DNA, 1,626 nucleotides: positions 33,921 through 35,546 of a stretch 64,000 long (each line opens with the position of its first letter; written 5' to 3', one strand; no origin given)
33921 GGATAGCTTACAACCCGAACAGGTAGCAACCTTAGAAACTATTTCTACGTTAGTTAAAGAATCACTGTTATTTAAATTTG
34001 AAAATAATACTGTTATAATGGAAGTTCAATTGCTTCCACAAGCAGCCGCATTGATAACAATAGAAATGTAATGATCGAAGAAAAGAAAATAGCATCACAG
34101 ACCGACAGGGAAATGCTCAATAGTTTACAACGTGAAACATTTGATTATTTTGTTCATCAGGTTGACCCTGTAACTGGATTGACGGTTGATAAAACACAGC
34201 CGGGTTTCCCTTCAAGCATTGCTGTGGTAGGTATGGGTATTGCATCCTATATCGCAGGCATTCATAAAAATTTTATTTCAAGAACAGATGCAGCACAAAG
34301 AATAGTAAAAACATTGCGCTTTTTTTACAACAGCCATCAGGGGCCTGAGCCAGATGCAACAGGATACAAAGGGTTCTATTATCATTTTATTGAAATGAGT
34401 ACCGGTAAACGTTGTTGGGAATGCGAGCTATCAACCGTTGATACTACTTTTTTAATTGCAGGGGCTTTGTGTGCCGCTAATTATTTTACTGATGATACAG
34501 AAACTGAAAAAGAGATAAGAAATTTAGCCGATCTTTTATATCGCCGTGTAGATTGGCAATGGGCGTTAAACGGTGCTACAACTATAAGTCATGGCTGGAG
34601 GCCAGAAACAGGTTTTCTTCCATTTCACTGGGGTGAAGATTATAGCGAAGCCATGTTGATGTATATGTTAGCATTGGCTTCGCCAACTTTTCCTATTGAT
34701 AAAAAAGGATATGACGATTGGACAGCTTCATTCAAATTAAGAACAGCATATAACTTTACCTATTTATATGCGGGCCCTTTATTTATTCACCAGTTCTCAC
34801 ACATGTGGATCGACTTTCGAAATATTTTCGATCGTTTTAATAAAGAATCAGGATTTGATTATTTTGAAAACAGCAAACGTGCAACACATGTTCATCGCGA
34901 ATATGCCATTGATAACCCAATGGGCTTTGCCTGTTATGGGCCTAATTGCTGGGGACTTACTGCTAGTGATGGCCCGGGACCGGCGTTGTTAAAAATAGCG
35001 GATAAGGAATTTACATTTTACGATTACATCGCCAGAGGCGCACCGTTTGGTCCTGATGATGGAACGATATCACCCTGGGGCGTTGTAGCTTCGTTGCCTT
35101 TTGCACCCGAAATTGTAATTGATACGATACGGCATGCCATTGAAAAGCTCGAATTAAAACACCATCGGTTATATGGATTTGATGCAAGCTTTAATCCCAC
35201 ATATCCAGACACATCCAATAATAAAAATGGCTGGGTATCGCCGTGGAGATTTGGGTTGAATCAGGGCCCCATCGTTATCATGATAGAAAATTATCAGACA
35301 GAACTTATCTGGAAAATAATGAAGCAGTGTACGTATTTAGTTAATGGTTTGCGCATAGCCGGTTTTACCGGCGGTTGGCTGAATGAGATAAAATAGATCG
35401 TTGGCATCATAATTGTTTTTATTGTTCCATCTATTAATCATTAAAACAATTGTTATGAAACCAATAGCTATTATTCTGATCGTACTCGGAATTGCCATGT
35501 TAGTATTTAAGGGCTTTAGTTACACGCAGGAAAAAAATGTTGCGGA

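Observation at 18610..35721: Cyclic beta-1,2-glucan synthase locus in a Bacteroidota genome, paired with a divergent sensor/cytoplasmic-hydrolase operon and no exporter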

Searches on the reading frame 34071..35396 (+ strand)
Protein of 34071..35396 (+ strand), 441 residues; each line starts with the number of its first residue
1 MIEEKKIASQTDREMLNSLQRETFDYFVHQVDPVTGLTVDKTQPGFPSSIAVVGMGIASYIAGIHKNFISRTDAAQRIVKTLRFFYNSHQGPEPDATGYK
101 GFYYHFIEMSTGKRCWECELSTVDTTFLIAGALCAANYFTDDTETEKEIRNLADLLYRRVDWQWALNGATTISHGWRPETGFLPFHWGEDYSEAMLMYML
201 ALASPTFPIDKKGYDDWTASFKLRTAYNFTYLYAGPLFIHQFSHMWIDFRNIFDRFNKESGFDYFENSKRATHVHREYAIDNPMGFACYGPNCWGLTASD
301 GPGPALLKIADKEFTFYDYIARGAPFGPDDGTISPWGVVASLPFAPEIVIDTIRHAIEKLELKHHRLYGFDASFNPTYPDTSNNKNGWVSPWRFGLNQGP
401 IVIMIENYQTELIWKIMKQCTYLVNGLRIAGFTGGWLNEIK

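Call 3: search_protein_families(library=pfam, proteins=[window:34071-35396:+], max_evalue=0.01)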
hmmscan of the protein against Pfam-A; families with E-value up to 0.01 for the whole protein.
window:34071-35396:+ (441 aa): 1 family
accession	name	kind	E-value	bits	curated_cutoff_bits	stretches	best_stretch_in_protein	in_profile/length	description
PF10091.15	Glycoamylase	-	4.2e-74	249.2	27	1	189-420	5-220/221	Putative glucoamylase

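Call 4: search_protein_families(library=ncbifam, proteins=[window:34071-35396:+], max_evalue=0.01)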
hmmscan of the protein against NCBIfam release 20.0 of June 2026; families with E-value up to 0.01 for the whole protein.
window:34071-35396:+ (441 aa): 0 families

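Call 11: search_solved_structures(query=window:34071-35396:+, max_evalue=0.01, show_alignments=2)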
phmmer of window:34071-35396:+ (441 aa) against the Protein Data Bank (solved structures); distinct sequences matched with E-value up to 0.01: 8.
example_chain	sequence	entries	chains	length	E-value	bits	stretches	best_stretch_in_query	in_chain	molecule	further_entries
8xul_A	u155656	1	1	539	1.1e-106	360.6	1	15-438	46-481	XCC2207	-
4gl3_A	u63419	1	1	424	8.4e-62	212.6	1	11-440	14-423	putative glucoamylase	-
3eu8_A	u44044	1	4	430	4.9e-46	160.6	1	7-433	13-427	putative glucoamylase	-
5gzk_A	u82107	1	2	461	1.3e-45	159.2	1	14-436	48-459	Uncharacterized protein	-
5gzh_A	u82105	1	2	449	1.7e-45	158.8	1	14-436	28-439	Endo-beta-1,2-glucanase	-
5z06_A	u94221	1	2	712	7.3e-45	156.7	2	234-418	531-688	BDI_3064 protein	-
4qt9_A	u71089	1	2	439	5.2e-41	144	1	9-432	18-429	putative glucoamylase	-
8xuk_A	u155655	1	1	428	6.4e-07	31.6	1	10-198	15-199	H744_1c0222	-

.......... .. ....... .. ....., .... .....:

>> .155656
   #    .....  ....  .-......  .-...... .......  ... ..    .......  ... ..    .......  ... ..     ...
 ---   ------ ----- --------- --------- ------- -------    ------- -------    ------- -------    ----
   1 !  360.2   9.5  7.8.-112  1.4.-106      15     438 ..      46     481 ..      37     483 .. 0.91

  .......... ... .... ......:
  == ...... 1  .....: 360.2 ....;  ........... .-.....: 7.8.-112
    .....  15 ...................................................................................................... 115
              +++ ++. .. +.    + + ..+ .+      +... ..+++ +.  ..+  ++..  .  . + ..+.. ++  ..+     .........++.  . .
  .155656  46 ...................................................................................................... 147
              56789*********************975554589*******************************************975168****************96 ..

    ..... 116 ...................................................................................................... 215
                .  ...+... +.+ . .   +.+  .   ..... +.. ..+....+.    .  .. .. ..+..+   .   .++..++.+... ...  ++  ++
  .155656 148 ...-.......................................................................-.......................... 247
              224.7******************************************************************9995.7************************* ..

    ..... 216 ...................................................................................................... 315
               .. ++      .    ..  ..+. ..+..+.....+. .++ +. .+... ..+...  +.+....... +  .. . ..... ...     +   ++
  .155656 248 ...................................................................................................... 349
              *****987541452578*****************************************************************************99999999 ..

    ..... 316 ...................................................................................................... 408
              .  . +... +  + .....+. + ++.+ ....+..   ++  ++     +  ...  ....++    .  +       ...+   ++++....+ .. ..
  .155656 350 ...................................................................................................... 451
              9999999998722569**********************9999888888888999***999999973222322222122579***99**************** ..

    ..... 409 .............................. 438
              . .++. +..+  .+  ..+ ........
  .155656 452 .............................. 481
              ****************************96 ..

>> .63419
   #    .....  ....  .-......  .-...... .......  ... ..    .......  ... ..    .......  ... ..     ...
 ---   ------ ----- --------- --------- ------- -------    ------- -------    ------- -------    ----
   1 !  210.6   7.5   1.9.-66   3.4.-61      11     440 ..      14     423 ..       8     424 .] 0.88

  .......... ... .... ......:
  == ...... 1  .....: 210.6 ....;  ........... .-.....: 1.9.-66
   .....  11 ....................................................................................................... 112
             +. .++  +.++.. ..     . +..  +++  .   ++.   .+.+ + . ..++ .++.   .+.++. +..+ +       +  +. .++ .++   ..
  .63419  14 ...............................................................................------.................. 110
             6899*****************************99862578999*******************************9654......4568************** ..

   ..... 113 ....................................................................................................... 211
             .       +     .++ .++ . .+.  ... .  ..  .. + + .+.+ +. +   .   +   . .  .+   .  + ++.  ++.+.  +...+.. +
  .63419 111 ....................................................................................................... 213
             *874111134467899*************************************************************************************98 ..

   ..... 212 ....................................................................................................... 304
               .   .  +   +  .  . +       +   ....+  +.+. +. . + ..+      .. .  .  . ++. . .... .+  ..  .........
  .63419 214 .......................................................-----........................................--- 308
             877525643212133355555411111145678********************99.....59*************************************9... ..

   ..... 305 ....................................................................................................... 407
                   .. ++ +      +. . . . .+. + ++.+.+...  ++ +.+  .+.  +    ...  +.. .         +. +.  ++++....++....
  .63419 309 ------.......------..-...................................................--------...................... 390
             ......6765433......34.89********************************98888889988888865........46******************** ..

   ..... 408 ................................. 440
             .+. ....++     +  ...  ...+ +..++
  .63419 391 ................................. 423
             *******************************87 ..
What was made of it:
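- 34071..35396 (+): Cytoplasmic GH144 endo-beta-1,2-glucanase homologue, 441 aa. Best solved relative is XcSGL 8XUL (E=1e-106); CpSGL 5GZH scores E=2e-45 (call 11).
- On GH144 endo-beta-1,2-glucanase: XcSGL E=1e-106 and CpSGL E=2e-45, against PgSGL3 (a different family) at E=6e-7 (call 11).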

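Call 39: find_related_loci(query=window:34071-35396:+, collection=metagenome_contigs, flank=10000)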
Query window:34071-35396:+ (441 aa) in metagenome_contigs; peptide patterns used: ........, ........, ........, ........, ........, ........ (x = any residue, [..] = any of these).
131 stretches matched a pattern; 42 encode a relative of the query (tblastn E <= 1e-3); 42 distinct loci.
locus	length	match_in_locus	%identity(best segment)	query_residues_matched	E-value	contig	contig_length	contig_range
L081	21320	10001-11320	88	2-441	0e+0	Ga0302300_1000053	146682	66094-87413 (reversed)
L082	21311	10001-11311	86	5-441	0e+0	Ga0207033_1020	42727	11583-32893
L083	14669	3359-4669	84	5-441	0e+0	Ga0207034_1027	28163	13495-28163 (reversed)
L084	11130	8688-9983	85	5-436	0e+0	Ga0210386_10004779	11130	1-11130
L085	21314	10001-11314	81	1-438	0e+0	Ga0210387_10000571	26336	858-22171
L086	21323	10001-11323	88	1-441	0e+0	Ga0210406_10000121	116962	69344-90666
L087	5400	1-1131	90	65-441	0e+0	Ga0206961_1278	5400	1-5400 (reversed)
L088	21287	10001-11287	72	11-439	0e+0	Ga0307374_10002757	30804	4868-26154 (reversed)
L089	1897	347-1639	70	11-441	0e+0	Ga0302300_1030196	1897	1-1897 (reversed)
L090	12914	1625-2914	68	11-440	0e+0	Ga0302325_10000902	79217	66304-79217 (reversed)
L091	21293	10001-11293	70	11-441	0e+0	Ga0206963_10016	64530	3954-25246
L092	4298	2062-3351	69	11-440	0e+0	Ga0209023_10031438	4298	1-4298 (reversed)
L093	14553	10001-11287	66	12-440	0e+0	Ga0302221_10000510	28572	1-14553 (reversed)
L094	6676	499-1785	66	12-440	0e+0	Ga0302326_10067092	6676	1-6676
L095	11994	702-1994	66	11-441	0e+0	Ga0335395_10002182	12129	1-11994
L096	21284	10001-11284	65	11-438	0e+0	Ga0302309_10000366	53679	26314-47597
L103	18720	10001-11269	56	14-440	2e-164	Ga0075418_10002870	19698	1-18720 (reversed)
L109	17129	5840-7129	55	12-440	1e-152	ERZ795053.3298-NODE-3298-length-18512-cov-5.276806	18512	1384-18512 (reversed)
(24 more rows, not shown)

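Call 43: search_protein_families(library=pfam, proteins=[L088:1111-8391:+, L091:4458-7997:+, L109:20-3316:+, L103:7166-8308:-, L093:11425-12234:+, L093:12572-14071:+, L093:5447-7243:-, L096:7125-8516:+, L090:472-1377:-, L090:3832-6294:+], max_evalue=0.00001)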
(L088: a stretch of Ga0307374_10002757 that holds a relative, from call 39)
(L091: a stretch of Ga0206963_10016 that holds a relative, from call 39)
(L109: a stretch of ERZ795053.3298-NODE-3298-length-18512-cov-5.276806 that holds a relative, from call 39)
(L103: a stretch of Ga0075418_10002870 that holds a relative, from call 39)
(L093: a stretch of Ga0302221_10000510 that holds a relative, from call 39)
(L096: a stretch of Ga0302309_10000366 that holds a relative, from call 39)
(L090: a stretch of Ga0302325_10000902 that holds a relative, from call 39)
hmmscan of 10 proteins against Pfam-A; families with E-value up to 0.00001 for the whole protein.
L088:1111-8391:+ (2426 aa): 1 family
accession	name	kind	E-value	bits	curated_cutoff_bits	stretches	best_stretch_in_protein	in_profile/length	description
PF14349.11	SprA_N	-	3.9e-181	603.9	27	2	1126-1647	2-510/510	Motility related/secretion protein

L091:4458-7997:+ (1179 aa): 3 families
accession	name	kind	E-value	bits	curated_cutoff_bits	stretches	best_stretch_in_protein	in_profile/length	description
PF00041.27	fn3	-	1e-23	83.8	25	3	653-729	3-78/84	Fibronectin type III domain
PF20009.4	GEVED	-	6.9e-17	62.5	24.4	1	990-1065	2-78/78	GEVED domain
PF00082.27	Peptidase_S8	-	1.8e-15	57.5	21.8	1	324-634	131-288/288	Subtilase family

L109:20-3316:+ (1098 aa): 5 families
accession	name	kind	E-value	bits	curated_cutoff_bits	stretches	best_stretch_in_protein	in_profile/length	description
PF02913.24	FAD-oxidase_C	-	1.8e-48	165.8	21.2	1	304-551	3-248/248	FAD linked oxidases, C-terminal domain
PF01565.28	FAD_binding_4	-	2.1e-34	118.6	26.4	1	72-213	1-136/139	FAD binding domain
PF13183.11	Fer4_8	-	1.4e-08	35.6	27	1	589-666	2-68/68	4Fe-4S dicluster domain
PF13534.11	Fer4_17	-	1e-06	29.6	22.2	1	591-667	1-61/61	4Fe-4S dicluster domain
PF02754.22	CCG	-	1.5e-06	28.7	20.6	0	817-892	11-84/85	Cysteine-rich domain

L103:7166-8308:- (380 aa): 1 family
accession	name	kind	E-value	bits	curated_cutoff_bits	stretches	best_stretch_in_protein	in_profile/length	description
PF04107.18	GCS2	-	1.4e-62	212.2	21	1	22-300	2-291/291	Glutamate-cysteine ligase family 2(GCS2)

L093:11425-12234:+ (269 aa): 4 families
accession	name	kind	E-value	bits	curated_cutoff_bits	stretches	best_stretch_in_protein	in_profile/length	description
PF13561.12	adh_short_C2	-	4.1e-66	223.4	27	1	16-260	1-236/236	Enoyl-(Acyl carrier protein) reductase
PF00106.31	adh_short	-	3.8e-55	186.8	26.6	1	11-208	2-190/195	short chain dehydrogenase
PF08659.16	KR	-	4e-15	56.6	22.6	1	12-170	3-152/180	KR domain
PF23441.1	SDR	-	6.6e-09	36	27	1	6-261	4-257/258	SDR-like rossmann domain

L093:12572-14071:+ (499 aa): 4 families
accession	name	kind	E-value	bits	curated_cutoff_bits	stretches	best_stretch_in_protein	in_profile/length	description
PF13365.12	Trypsin_2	-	1.2e-32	114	27.6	1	111-259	1-144/144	Trypsin-like peptidase domain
PF13180.12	PDZ_2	-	1.7e-19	70.3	27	1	299-383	2-74/80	PDZ domain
PF00089.32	Trypsin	-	1.5e-17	64.6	20.6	1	112-284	28-218/220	Trypsin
PF00595.29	PDZ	-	2.7e-07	31.3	23.2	0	296-376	8-80/81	PDZ domain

L093:5447-7243:- (598 aa): 1 family
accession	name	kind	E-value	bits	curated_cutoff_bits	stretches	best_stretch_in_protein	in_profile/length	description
PF00115.25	COX1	-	2.3e-139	465.5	34.8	1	40-518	2-436/436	Cytochrome C and Quinol oxidase polypeptide I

L096:7125-8516:+ (463 aa): 4 families
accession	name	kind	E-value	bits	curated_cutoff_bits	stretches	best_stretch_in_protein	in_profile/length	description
PF00033.24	Cytochrome_B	-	2e-45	155.4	27.2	1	27-210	4-186/189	Cytochrome b/b6/petB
PF13631.11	Cytochrom_B_N_2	-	1.5e-39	136.1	27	1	95-270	2-162/169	Cytochrome b(N-terminal)/b6/petB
PF13442.11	Cytochrome_CBB3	-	1.3e-09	38.7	27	1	393-459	7-68/68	Cytochrome C oxidase, cbb3-type, subunit III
PF00034.26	Cytochrom_C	-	8.5e-06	27.4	21.3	0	391-462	4-89/90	Cytochrome c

L090:472-1377:- (301 aa): 2 families
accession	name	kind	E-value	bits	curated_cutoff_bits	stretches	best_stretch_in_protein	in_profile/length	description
PF12833.13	HTH_18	-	6.8e-19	68.4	33.6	1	223-298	3-78/80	Helix-turn-helix domain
PF00165.29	HTH_AraC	-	9.1e-07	29.3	26.6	0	263-298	7-41/42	Bacterial regulatory helix-turn-helix proteins, AraC family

L090:3832-6294:+ (820 aa): 3 families
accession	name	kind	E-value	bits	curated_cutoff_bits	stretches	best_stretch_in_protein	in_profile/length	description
PF18939.6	DUF5686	-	1.5e-57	196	39.2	1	152-742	37-655/669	Family of unknown function (DUF5686)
PF13715.12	CarbopepD_reg_2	-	1e-14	54.7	32.2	1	2-85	1-87/88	CarboxypepD_reg-like domain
PF13620.12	CarboxypepD_reg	-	9e-08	32.8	32.3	1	2-71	2-78/82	Carboxypeptidase regulatory-like domain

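Call 55: find_homologous_proteins(query=window:34071-35396:+, max_evalue=1e-20)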
Query window:34071-35396:+ (441 aa): 8000 proteins with E <= 1e-20 among 8000 candidates; the best 120 are listed.
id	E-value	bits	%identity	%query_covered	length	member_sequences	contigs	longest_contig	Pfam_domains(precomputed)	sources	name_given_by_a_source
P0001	0.0e+0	1061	100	100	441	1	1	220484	PF10091.16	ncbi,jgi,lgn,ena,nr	ncbi:MAG TPA: glucoamylase family protein [Ferruginibacter sp.]|nr:glucoamylase family protein [Ferr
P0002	3.5e-282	954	89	100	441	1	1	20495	PF10091.16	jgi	jgi:hypothetical protein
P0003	4.5e-278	941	88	100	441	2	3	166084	PF10091.16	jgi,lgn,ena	jgi:hypothetical protein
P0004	1.6e-277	939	87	100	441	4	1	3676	PF10091.16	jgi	jgi:hypothetical protein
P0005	4.6e-266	901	84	99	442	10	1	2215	PF10091.16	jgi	jgi:hypothetical protein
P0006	8.7e-254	860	81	99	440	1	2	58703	PF10091.16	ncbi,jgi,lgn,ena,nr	ncbi:MAG TPA: glucoamylase family protein [Ferruginibacter sp.]|jgi:hypothetical protein|nr:glucoamy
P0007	1.9e-226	770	72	99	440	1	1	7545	PF10091.16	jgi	jgi:hypothetical protein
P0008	1.4e-222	758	71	97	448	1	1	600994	PF10091.16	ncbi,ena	-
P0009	1.7e-222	757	72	97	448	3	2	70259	PF10091.16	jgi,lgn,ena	-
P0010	9.5e-221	752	72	97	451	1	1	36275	PF10091.16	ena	-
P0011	1.4e-219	748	71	97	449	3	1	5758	PF10091.16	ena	-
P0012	1.5e-219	748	71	97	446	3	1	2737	PF10091.16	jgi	jgi:hypothetical protein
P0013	4.0e-219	746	70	98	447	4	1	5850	PF10091.16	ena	-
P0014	9.0e-219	745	72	98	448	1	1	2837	PF10091.16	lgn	-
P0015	1.2e-217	741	70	98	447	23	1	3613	PF10091.16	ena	-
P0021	7.3e-215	732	69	98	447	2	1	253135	PF10091.16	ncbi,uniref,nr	ncbi:hypothetical protein FW778_16795 [Ginsengibacter hankyongi]|uniref:Glycoamylase-like domain-con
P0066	1.2e-205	702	65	97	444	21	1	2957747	PF10091.16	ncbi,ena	-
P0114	9.9e-201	686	63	100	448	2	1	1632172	PF10091.16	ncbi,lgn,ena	-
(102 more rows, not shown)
